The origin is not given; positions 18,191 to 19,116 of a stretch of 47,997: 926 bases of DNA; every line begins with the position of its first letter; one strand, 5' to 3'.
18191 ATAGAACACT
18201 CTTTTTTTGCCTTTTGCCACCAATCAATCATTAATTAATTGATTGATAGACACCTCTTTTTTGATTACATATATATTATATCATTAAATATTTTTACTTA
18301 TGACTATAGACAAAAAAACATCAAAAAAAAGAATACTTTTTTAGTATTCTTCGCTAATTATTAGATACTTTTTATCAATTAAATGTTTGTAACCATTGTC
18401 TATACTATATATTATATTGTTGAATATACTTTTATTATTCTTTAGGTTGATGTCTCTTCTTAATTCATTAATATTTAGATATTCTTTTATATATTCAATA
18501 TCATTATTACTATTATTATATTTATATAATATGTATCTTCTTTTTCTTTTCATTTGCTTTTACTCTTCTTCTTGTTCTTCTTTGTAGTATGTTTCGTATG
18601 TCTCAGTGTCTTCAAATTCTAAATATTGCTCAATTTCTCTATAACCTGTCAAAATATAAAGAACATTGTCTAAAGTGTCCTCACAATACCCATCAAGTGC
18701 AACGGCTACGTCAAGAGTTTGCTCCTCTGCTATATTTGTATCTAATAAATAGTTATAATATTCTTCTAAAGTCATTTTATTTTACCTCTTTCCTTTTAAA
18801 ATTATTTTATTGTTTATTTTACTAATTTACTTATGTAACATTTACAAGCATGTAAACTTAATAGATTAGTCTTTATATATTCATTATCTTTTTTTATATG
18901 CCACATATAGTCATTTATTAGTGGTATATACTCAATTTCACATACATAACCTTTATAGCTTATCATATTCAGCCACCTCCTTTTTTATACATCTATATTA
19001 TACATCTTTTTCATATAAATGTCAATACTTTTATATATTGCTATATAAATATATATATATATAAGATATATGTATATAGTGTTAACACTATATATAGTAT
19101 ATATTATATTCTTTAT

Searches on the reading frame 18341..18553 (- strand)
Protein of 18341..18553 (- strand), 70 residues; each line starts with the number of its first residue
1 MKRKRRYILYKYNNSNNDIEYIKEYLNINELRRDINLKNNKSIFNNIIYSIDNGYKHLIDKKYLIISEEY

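Call 11: search_protein_families(library=phrogs, max_evalue=0.1, proteins=[window:18341-18553:-])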
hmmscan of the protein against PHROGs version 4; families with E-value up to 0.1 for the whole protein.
window:18341-18553:- (70 aa): 0 families

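Call 42: search_protein_families(library=pfam, max_evalue=1, proteins=[window:18341-18553:-])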
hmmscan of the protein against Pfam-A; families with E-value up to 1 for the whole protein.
window:18341-18553:- (70 aa): 1 family
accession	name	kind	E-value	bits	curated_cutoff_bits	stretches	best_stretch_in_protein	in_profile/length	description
PF00241.25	Cofilin_ADF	-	0.063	13.4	22.4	1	3-39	12-52/125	Cofilin/tropomyosin-type actin-binding protein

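Call 103: search_solved_structures(query=A4, max_evalue=10, show_alignments=2)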
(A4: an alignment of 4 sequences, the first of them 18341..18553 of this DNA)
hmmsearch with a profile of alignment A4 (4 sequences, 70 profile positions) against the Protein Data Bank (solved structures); distinct sequences matched with E-value up to 10: 1.
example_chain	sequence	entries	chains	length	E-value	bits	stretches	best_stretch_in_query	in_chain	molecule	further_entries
5lw6_A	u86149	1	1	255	1.5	12.3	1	21-69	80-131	DDB_G0293866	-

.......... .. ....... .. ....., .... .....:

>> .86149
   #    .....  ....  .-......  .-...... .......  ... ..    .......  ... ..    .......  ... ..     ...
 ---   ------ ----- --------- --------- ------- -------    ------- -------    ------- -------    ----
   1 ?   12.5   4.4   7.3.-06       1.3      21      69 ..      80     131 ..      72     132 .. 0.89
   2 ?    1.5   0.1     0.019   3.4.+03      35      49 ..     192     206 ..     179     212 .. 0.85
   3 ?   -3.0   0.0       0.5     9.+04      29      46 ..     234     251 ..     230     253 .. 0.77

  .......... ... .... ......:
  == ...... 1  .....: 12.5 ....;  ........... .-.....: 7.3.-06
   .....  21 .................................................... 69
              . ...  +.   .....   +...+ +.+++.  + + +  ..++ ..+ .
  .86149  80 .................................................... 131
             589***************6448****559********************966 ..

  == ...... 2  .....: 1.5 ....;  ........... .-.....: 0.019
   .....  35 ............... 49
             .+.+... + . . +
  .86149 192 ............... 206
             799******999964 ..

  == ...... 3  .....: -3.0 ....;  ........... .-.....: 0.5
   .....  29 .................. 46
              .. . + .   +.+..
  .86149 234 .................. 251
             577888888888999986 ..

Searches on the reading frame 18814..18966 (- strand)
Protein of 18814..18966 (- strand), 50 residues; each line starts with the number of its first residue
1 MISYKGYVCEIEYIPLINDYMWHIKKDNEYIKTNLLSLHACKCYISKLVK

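Call 11: search_protein_families(library=phrogs, max_evalue=0.1, proteins=[window:18814-18966:-])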
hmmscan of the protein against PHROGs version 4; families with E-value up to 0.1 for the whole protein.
window:18814-18966:- (50 aa): 3 families
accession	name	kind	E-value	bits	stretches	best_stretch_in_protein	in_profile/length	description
phrog_8095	-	unknown function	0.012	16.6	1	2-47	2-47/74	-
phrog_3664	-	DNA, RNA and nucleotide metabolism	0.023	15.7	1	5-36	21-51/58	DNA sliding clamp inhibitor; arrest of S.aureus DNA synthesis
phrog_34467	-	unknown function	0.061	14.2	1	16-36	14-34/65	-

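Call 42: search_protein_families(library=pfam, max_evalue=1, proteins=[window:18814-18966:-])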
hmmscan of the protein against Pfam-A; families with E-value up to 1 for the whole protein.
window:18814-18966:- (50 aa): 0 families
